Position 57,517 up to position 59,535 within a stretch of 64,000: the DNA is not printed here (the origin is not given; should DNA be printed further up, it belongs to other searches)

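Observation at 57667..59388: The HydA-like catalytic subunit carries sensory-type substitutions at the proton-relay Cys and second-sphere residues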

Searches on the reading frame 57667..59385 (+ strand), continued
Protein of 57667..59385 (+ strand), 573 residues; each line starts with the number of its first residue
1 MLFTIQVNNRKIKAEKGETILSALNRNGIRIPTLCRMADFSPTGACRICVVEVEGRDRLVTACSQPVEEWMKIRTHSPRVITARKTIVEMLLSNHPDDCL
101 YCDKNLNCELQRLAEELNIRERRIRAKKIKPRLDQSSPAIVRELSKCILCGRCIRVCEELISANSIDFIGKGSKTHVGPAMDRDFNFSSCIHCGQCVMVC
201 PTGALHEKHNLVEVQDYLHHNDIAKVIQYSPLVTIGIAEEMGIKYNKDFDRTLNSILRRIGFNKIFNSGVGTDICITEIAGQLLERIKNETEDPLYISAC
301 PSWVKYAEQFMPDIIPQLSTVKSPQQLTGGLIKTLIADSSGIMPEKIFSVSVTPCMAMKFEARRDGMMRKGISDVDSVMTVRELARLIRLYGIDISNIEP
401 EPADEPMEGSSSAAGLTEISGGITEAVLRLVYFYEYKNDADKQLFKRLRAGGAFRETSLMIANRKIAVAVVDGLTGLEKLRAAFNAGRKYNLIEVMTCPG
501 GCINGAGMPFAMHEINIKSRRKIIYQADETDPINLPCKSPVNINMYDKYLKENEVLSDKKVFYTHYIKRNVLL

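Call 10: find_related_loci(query=window:57667-59385:+, collection=genome_contigs, flank=8000)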
Query window:57667-59385:+ (573 aa) in genome_contigs; peptide patterns used: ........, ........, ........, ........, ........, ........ (x = any residue, [..] = any of these).
217 stretches matched a pattern; 197 encode a relative of the query (tblastn E <= 1e-3); the best 80 are kept; 80 distinct loci.
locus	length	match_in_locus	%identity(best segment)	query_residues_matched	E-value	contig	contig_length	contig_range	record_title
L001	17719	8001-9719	78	1-573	0e+0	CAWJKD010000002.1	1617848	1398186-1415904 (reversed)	MAG: uncultured Bacteroidetes bacterium isolate MFD05942.bin.1.169 genome assembly, contig: contig_14421, whole genome s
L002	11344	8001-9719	76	1-573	0e+0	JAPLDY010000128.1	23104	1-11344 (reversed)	MAG: Bacteroidia bacterium isolate LacPavin_0920_SED3_MAG_42_11 LacPavin_0920_SED3_scaffold_109980, whole genome shotgun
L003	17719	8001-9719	76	1-573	0e+0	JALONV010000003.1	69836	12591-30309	MAG: Bacteroidales bacterium isolate Prado086 scaffold_163, whole genome shotgun sequence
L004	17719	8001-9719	76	1-573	0e+0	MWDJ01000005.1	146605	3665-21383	MAG: Bacteroidetes bacterium ADurb.Bin145 BWX96_contig000005, whole genome shotgun sequence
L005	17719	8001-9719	75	1-573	0e+0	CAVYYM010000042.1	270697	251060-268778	MAG: uncultured Bacteroidetes bacterium isolate MFD02979.bin.2.181 genome assembly, contig: contig_85049, whole genome s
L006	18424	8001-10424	75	1-573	0e+0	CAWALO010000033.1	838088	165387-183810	MAG: uncultured Bacteroidales bacterium isolate MFD04716.bin.2.270 genome assembly, contig: contig_7745, whole genome sh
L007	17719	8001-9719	74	1-573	0e+0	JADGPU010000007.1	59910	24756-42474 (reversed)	MAG: Bacteroidales bacterium isolate Chersky.21_39 contig-100_23, whole genome shotgun sequence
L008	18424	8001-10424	79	1-573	0e+0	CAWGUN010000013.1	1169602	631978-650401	MAG: uncultured Bacteroidales bacterium isolate MFD02809.bin.1.359 genome assembly, contig: contig_99451, whole genome s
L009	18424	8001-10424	74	1-573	0e+0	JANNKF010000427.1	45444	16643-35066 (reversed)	MAG: Bacteroidales bacterium isolate SOY_4_C_metabat_21 SOY_4_C_k141_2689474, whole genome shotgun sequence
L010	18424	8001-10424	74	1-573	0e+0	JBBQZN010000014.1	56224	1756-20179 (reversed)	MAG: Bacteroidales bacterium isolate Co_metawrap_2229 Cmw_2229_k141_902450_length_56224_cov_32.9156, whole genome shotgu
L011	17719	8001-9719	75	1-573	0e+0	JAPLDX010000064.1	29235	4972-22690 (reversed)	MAG: Bacteroidia bacterium isolate LacPavin_0920_SED3_MAG_41_20 LacPavin_0920_SED3_scaffold_2639618, whole genome shotgu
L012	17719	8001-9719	74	1-573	0e+0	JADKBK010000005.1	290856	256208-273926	MAG: Bacteroidales bacterium isolate Mari_18-Q3-R65-66_MAXAC.219 tig00003946-10-2913120, whole genome shotgun sequence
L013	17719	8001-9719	75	1-573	0e+0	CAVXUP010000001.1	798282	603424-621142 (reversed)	MAG: uncultured Bacteroidales bacterium isolate MFD04716.bin.1.269 genome assembly, contig: contig_10988, whole genome s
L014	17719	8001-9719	74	1-573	0e+0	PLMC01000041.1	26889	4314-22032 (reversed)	MAG: Bacteroidales bacterium isolate fen_982 73.20120800_E3S.3_contig_1341, whole genome shotgun sequence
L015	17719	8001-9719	75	1-573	0e+0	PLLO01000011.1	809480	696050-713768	MAG: Bacteroidales bacterium isolate fen_984 73.20120800_E3X.31_contig_195, whole genome shotgun sequence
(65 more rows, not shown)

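Call 22: search_protein_representatives(protein=window:57667-59385:+)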
Query: 573 residues. Proteins with E-value up to 0.001 (for the whole library): 18157; up to 1e-10: 9631; up to 1e-30: 1756. The best 150 are listed.
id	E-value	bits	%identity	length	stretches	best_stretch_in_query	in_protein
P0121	6.5e-290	978.9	30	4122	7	227-567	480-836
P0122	2.2e-279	944.1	70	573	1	1-573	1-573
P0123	4.1e-151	520.8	44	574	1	4-567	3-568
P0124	2.4e-147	508.3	45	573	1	4-528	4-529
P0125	1.6e-142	492.4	44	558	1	3-534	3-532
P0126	6.5e-138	477.2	42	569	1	2-544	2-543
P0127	2.5e-137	475.2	42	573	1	1-571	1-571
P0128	7.2e-134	463.8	41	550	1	5-541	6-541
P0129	2.6e-132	458.7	41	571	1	4-538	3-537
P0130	1.8e-129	449.4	42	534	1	31-552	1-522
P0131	3.3e-128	445.2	39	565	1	5-543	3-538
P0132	1.1e-127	443.4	43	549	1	3-546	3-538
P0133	1.0e-123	430.3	41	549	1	2-529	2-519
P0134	1.7e-123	429.6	40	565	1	1-530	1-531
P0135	4.9e-123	428.1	40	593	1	4-569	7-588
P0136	8.9e-123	427.2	46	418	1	154-573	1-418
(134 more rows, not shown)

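Call 27: list_cluster_members(proteins=[P0122, P0123, P0124, P0125, P0126, P0127, P0128, P0129, P0131, P0136])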
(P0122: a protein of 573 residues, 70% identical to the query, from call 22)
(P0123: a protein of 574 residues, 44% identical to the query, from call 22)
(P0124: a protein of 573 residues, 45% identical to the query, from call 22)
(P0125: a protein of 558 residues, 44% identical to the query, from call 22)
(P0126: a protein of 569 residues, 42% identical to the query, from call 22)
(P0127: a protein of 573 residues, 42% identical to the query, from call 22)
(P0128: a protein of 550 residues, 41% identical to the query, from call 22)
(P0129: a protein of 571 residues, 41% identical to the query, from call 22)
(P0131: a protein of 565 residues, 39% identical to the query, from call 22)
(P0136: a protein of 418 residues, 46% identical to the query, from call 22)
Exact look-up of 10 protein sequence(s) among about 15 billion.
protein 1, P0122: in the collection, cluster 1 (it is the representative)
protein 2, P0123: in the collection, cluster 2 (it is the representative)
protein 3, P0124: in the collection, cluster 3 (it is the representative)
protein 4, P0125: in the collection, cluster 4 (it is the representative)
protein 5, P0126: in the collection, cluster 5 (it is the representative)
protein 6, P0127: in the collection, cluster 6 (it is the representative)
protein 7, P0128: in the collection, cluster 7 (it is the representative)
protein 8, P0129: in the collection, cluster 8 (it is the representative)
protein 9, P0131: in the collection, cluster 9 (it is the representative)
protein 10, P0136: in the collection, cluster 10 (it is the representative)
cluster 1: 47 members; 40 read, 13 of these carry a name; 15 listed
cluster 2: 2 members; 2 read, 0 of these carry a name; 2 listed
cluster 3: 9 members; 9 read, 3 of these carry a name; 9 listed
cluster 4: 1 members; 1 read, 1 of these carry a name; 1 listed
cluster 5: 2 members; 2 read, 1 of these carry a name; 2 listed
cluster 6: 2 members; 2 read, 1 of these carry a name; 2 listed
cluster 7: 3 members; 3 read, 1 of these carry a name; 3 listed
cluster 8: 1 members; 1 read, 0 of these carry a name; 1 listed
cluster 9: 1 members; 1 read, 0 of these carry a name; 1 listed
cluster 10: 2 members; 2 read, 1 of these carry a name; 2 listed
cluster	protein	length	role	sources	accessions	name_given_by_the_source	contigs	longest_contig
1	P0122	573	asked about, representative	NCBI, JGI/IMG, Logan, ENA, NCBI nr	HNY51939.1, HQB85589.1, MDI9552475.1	MAG TPA: [Fe-Fe] hydrogenase large subunit C-terminal domain-containing protein ... | iron-only hydrogenase group A | [Fe-Fe] hydrogenase large subunit C-terminal domain-containing protein [Bacteroidota ...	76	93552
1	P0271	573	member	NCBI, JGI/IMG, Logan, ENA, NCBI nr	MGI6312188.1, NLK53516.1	MAG: [Fe-Fe] hydrogenase large subunit C-terminal domain-containing protein ... | iron-only hydrogenase group A | 4Fe-4S binding protein [Bacteroidales bacterium]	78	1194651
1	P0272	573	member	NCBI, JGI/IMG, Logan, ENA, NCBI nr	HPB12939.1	MAG TPA: [Fe-Fe] hydrogenase large subunit C-terminal domain-containing protein ... | iron-only hydrogenase group A | [Fe-Fe] hydrogenase large subunit C-terminal domain-containing protein [Bacteroidales ...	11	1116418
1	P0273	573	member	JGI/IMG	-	iron-only hydrogenase group A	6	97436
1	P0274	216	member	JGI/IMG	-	iron only hydrogenase large subunit-like protein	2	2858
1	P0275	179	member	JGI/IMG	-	NADH-quinone oxidoreductase subunit G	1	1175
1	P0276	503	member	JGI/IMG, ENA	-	iron-only hydrogenase group A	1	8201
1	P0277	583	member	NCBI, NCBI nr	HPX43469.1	MAG TPA: [Fe-Fe] hydrogenase large subunit C-terminal domain-containing protein, partial ... | [Fe-Fe] hydrogenase large subunit C-terminal domain-containing protein [Bacteroidales ...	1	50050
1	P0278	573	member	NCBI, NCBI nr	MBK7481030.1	MAG: (2Fe-2S)-binding protein [Bacteroidales bacterium] | (2Fe-2S)-binding protein [Bacteroidales bacterium]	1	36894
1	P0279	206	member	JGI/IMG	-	iron only hydrogenase large subunit-like protein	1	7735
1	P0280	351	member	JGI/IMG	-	iron only hydrogenase large subunit-like protein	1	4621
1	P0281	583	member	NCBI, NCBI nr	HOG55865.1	MAG TPA: [Fe-Fe] hydrogenase large subunit C-terminal domain-containing protein, partial ... | [Fe-Fe] hydrogenase large subunit C-terminal domain-containing protein [Bacteroidales ...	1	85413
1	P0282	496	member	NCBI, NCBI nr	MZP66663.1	MAG: 4Fe-4S dicluster domain-containing protein, partial [Bacteroidales bacterium] | 4Fe-4S dicluster domain-containing protein [Bacteroidales bacterium]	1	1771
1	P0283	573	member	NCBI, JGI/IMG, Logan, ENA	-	-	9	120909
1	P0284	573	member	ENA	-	-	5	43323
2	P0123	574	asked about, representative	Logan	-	-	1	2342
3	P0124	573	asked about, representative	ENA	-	-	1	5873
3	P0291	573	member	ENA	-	-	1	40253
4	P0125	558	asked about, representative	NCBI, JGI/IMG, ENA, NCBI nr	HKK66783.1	MAG TPA: [Fe-Fe] hydrogenase large subunit C-terminal domain-containing protein ... | [Fe-Fe] hydrogenase large subunit C-terminal domain-containing protein [Bacteroidales ...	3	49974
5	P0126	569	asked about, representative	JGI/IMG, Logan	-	-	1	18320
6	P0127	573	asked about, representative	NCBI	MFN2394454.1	MAG: [Fe-Fe] hydrogenase large subunit C-terminal domain-containing protein ...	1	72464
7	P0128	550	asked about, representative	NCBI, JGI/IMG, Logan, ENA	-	-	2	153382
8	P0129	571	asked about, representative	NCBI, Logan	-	-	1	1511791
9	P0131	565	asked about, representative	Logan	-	-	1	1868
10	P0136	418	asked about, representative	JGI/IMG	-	iron only hydrogenase large subunit-like protein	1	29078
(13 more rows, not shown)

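Call 53: find_encoding_contigs(protein=P0136, flank=8000, max_places=3)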
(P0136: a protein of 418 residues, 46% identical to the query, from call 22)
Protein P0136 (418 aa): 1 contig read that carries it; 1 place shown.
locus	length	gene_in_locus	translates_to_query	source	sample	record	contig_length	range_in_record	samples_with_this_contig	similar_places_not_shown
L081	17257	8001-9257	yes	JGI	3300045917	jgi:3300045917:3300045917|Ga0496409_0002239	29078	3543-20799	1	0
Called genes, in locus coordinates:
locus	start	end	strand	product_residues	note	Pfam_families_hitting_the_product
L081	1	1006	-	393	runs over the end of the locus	PF00149:Metallophos, PF12850:Metallophos_2 (weak)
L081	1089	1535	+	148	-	PF00293:NUDIX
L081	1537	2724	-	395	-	PF07228:SpoIIE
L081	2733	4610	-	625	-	PF12838:Fer4_7 (faint), PF13237:Fer4_10, PF14697:Fer4_21 (weak), PF25160:LdpA_Fe-S-bd (weak), PF02906:Fe_hyd_lg_C, PF04060:FeS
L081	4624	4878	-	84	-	PF01257:2Fe-2S_thioredx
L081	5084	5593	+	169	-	PF01257:2Fe-2S_thioredx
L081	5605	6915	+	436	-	PF01512:Complex1_51K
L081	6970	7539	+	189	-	PF10589:NADH_4Fe-4S, PF00037:Fer4, PF12837:Fer4_6 (weak), PF13237:Fer4_10, PF14697:Fer4_21, PF13187:Fer4_9, PF00037:Fer4, PF12797:Fer4_2 (weak), +3 more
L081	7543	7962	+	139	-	PF00111:Fer2, PF13510:Fer2_4, PF10588:NADH-G_4Fe-4S_3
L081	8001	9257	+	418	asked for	PF00037:Fer4 (weak), PF12837:Fer4_6 (weak), PF02906:Fe_hyd_lg_C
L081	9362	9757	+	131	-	PF00072:Response_reg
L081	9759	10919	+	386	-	PF00072:Response_reg, PF00512:HisKA, PF02518:HATPase_c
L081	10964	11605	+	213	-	PF06971:Put_DNA-bind_N, PF01408:GFO_IDH_MocA (weak), PF02629:CoA_binding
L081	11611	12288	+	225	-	PF04055:Radical_SAM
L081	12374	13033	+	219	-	PF06968:BATS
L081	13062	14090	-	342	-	PF04055:Radical_SAM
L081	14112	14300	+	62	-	-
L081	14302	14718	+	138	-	PF07291:MauE (weak), PF07681:DoxX, PF13564:DoxX_2 (weak)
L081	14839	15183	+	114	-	PF04304:DUF454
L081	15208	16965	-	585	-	PF03266:NTPase_1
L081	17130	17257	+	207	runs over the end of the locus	PF13380:CoA_binding_2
